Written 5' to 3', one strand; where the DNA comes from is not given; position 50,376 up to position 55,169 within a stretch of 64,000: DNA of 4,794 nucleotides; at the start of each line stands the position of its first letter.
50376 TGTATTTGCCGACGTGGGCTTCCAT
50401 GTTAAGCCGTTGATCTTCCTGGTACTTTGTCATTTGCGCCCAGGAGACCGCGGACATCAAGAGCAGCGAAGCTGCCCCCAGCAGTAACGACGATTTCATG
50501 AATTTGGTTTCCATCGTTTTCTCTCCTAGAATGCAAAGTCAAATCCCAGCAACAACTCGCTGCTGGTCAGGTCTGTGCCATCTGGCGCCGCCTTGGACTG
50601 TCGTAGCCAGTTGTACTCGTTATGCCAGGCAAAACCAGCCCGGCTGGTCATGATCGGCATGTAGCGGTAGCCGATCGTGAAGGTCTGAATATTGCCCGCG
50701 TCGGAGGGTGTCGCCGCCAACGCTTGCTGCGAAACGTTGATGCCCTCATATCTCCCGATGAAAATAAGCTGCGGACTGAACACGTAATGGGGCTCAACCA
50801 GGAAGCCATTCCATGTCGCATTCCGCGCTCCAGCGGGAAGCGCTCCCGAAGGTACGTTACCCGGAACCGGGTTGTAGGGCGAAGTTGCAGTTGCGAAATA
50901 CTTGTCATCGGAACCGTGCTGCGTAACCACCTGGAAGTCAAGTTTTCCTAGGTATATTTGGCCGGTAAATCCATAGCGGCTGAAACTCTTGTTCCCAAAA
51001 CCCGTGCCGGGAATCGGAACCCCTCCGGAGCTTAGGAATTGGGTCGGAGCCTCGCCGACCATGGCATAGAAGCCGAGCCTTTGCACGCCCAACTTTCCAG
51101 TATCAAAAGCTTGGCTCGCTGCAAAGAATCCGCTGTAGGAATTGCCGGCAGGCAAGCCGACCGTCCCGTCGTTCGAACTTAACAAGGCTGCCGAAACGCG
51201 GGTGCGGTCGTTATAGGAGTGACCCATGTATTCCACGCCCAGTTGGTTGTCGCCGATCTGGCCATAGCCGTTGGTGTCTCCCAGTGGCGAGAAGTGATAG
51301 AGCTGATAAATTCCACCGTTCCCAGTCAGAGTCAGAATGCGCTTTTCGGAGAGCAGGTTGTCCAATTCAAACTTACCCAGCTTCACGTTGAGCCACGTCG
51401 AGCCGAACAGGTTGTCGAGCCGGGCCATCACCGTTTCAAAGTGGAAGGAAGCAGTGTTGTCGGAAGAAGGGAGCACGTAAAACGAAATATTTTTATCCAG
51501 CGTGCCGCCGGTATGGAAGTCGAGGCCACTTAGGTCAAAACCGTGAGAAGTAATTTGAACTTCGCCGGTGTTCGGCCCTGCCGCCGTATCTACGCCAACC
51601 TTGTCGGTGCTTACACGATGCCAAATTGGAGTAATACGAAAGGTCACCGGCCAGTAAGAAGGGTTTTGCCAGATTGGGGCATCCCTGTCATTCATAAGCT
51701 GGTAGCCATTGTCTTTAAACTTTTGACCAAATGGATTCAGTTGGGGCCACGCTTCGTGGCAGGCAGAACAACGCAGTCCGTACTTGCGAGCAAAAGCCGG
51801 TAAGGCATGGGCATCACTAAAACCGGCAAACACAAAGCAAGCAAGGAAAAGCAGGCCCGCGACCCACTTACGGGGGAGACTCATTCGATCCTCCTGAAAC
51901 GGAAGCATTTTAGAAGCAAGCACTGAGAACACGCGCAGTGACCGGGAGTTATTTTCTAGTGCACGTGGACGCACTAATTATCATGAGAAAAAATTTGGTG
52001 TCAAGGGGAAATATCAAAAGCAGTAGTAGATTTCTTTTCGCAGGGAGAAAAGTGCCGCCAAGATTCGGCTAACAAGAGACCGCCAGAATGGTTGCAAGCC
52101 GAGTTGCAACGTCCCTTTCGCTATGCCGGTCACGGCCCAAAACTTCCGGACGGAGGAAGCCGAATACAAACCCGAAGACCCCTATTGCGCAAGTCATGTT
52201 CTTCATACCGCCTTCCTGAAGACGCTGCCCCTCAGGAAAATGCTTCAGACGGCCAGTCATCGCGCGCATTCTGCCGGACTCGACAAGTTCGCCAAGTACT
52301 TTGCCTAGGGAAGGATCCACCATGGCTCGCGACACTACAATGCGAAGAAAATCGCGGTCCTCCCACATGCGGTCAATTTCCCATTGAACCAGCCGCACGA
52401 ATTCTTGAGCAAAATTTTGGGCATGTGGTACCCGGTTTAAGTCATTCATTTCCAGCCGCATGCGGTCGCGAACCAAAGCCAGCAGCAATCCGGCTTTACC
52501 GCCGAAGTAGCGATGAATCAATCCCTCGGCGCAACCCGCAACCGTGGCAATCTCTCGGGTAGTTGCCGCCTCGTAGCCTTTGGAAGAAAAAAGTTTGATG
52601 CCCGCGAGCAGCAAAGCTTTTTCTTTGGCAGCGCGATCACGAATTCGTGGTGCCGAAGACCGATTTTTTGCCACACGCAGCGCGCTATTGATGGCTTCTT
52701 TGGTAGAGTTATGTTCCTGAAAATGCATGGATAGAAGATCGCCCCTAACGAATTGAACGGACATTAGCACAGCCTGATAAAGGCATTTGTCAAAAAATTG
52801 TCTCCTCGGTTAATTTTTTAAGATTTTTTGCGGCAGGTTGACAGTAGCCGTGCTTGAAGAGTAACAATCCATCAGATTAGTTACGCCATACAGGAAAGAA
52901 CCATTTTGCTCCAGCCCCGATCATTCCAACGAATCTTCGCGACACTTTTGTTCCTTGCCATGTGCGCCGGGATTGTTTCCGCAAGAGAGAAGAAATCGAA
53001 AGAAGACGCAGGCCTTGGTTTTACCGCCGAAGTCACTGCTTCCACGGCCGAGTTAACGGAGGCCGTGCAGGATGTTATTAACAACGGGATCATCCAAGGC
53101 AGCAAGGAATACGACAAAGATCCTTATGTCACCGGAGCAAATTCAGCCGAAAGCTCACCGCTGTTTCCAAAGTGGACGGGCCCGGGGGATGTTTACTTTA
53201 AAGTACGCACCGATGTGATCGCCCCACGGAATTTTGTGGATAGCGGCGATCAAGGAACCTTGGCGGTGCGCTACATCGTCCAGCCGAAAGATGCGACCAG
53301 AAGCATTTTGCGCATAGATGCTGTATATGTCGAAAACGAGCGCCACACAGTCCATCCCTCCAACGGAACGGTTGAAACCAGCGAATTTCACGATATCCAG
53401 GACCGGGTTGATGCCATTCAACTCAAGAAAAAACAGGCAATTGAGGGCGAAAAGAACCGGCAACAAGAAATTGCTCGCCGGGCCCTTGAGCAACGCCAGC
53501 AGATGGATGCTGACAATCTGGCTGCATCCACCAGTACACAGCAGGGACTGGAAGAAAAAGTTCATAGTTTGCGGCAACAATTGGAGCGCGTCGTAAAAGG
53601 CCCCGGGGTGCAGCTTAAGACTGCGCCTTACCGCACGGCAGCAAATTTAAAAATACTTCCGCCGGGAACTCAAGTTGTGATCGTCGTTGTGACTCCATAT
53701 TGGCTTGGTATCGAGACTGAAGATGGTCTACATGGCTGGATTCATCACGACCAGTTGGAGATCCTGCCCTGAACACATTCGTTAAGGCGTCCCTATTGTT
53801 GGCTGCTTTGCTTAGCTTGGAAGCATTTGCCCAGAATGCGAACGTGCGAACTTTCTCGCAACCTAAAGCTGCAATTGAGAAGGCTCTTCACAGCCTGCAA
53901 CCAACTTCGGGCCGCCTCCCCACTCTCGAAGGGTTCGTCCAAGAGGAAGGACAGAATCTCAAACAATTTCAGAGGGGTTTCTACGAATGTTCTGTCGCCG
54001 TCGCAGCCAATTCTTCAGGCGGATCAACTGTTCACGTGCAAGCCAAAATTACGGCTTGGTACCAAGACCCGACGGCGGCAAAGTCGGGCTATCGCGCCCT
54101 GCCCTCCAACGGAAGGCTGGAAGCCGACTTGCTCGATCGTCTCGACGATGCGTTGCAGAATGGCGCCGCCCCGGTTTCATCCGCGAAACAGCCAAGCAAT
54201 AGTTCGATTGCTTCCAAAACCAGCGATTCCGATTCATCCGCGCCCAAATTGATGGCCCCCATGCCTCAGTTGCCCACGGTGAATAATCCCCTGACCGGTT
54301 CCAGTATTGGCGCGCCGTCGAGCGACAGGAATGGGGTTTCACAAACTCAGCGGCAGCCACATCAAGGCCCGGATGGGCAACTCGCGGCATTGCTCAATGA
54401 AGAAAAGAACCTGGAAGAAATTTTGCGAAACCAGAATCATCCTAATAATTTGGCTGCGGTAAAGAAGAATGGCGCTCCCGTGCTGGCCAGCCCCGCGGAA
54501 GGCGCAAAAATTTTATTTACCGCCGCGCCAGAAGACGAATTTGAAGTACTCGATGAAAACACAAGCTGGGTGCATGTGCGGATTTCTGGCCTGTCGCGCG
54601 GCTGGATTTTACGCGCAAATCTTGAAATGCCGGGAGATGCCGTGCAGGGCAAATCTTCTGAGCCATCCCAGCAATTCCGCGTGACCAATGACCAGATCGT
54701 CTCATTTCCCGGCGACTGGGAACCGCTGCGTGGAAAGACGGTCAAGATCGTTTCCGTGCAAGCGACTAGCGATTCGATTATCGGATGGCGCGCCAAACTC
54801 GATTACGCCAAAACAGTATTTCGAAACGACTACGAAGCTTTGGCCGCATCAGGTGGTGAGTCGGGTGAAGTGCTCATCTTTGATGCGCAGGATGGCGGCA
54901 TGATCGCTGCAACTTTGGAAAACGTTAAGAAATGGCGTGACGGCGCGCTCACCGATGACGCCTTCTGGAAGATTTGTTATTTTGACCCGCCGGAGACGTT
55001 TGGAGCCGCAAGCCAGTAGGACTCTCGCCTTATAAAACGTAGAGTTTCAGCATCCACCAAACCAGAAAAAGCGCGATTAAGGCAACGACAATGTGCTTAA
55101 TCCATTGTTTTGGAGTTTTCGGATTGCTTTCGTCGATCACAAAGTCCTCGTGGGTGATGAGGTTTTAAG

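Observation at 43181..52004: rus-operon-like gene order: cytochrome-porin, dihaem cytochrome c, cupredoxin, aa3-type oxidase, haem O synthase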

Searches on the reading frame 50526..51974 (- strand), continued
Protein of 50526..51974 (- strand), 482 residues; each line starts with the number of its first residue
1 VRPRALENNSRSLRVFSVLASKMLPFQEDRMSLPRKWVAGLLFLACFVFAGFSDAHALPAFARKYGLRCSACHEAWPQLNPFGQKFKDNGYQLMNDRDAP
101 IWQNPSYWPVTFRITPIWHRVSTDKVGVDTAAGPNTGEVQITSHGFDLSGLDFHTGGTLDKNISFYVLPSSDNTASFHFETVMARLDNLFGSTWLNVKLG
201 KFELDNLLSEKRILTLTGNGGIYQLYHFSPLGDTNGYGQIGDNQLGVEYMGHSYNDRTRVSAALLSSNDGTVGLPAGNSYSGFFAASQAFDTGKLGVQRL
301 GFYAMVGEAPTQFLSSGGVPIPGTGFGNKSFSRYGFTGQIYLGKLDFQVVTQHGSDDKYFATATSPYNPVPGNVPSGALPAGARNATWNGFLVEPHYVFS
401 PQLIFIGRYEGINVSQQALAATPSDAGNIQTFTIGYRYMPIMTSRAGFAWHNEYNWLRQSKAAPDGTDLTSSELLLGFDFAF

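Call 101: find_encoding_contigs(protein=P0196, flank=7000, max_places=1)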
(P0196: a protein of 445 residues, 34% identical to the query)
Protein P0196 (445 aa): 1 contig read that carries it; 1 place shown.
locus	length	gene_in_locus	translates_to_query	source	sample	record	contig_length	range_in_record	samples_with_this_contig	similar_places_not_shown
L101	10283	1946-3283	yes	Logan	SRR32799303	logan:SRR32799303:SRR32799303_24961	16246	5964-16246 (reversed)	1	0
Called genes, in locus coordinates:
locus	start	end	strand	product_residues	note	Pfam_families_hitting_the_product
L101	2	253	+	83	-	?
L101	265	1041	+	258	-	PF14686:fn3_3, PF13620:CarboxypepD_reg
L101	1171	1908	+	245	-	PF14686:fn3_3 (weak), PF13620:CarboxypepD_reg (weak)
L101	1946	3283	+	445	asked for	-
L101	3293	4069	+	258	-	PF00034:Cytochrom_C, PF13442:Cytochrome_CBB3, PF00034:Cytochrom_C, PF13442:Cytochrome_CBB3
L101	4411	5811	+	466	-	-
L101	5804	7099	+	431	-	PF01645:Glu_synthase, PF00478:IMPDH (weak), PF01070:FMN_dh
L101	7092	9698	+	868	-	PF13522:GATase_6 (weak), PF01493:GXGXG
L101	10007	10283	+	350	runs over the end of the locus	PF05201:GlutR_N, PF01488:Shikimate_DH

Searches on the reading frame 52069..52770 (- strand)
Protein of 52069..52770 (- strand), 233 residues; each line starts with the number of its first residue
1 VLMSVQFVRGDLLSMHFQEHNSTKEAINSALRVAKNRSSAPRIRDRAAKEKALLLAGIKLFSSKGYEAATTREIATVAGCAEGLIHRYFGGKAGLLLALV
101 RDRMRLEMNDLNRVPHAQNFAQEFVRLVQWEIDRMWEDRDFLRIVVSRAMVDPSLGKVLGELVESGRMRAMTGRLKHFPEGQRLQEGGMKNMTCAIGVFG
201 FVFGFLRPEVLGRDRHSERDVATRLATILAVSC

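Call 3: search_protein_families(library=pfam, proteins=[window:52069-52770:-], max_evalue=0.01)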
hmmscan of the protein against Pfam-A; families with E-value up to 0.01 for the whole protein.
window:52069-52770:- (233 aa): 1 family
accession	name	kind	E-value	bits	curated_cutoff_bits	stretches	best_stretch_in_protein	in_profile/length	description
PF00440.29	TetR_N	-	7.1e-14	51.8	24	1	53-99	1-47/47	Bacterial regulatory proteins, tetR family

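Call 4: search_protein_families(library=ncbifam, proteins=[window:52069-52770:-], max_evalue=0.01)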
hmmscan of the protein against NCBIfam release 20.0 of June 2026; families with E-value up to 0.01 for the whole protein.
window:52069-52770:- (233 aa): 15 families
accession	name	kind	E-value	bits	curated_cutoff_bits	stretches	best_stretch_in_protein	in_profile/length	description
TIGR03384.1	betaine_BetI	equivalog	3.4e-10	39.9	201.3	1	41-109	1-69/189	choline-binding transcriptional repressor BetI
NF001978.0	PRK00767.1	equivalog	1.4e-09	38.1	118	1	41-117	2-78/197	transcriptional regulator BetI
NF037937.1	septum_RefZ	equivalog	2.4e-09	37.4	180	1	52-101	3-52/195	forespore capture DNA-binding protein RefZ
NF053878.1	FATransRegFadRBac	equivalog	1.2e-08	35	200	1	49-141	4-97/190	fatty acid metabolism transcriptional regulator FadR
NF050111.1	TransRegSACE7040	equivalog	6.1e-07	29.5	250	1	51-144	4-98/186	SACE_7040 family transcriptional regulator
TIGR03613.1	RutR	equivalog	3.1e-06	27.2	368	1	42-130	2-90/202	pyrimidine utilization regulatory protein R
TIGR03968.1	mycofact_TetR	equivalog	3.3e-06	26.8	224.9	1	44-95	5-56/190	mycofactocin system transcriptional regulator MftR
NF053731.1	TransRegFasRMycb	equivalog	3.6e-06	26.9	330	1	46-115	9-78/199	HTH-type transcriptional activator FasR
NF033703.1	transcr_KstR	equivalog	4.1e-06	26.5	280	1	49-149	8-108/185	cholesterol catabolism transcriptional regulator KstR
NF041196.1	ScbR_bind_reg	equivalog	1.9e-05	24.9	150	1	47-137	4-96/191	ScbR family autoregulator-binding transcription factor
NF011584.0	PRK15008.1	equivalog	4.1e-05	23.5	230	1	38-112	8-82/212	HTH-type transcriptional regulator RutR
NF008587.1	PRK11552.1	equivalog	0.00026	20.8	365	1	48-100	8-58/213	transcriptional regulator CecR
NF011572.0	PRK14996.1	equivalog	0.00034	20.6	144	1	46-128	6-87/192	TetR family transcriptional regulator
NF007949.0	PRK10668.1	equivalog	0.00087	18.8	271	1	51-111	14-73/216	multidrug efflux transporter transcriptional repressor AcrR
NF058643.1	TranRegCurRPseudo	equivalog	0.0052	16.5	300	1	51-129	10-87/193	TetR family transcriptional repressor CurR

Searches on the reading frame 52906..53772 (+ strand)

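Call 58: search_protein_families(library=pfam, proteins=[window:52906-53772:+], max_evalue=0.01)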
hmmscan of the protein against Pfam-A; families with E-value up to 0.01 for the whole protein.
window:52906-53772:+ (288 aa): 0 families

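Call 85: search_protein_families(library=ncbifam, proteins=[window:52906-53772:+], max_evalue=0.01)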
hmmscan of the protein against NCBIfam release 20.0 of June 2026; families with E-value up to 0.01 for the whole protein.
window:52906-53772:+ (288 aa): 1 family
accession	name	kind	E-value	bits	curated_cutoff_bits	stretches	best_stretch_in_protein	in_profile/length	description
TIGR04211.1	SH3_and_anchor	equivalog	0.0012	18.4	65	0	235-284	8-58/198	TIGR04211 family SH3 domain-containing protein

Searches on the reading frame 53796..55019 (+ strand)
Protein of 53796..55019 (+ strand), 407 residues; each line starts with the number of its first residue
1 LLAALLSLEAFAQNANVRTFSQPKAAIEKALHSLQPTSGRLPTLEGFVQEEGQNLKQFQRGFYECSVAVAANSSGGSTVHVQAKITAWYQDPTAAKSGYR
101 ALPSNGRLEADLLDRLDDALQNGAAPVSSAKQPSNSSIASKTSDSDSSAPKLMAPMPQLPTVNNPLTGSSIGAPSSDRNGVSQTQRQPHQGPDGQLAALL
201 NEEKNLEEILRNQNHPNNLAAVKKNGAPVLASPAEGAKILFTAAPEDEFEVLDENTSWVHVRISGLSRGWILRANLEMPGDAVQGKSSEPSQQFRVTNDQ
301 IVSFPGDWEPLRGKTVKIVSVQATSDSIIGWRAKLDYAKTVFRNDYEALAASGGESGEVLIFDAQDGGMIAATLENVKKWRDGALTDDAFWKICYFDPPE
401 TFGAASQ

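Call 58: search_protein_families(library=pfam, proteins=[window:53796-55019:+], max_evalue=0.01)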
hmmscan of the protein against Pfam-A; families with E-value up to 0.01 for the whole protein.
window:53796-55019:+ (407 aa): 2 families
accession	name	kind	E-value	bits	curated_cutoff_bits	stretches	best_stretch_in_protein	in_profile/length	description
PF08239.17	SH3_3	-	1.4e-06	28.8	27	1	227-276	3-53/54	Bacterial SH3 domain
PF06347.19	SH3_4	-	0.00043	20.4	24.1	1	223-276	1-54/56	Bacterial SH3 domain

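Call 85: search_protein_families(library=ncbifam, proteins=[window:53796-55019:+], max_evalue=0.01)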
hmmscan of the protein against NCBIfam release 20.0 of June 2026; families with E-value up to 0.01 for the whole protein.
window:53796-55019:+ (407 aa): 0 families
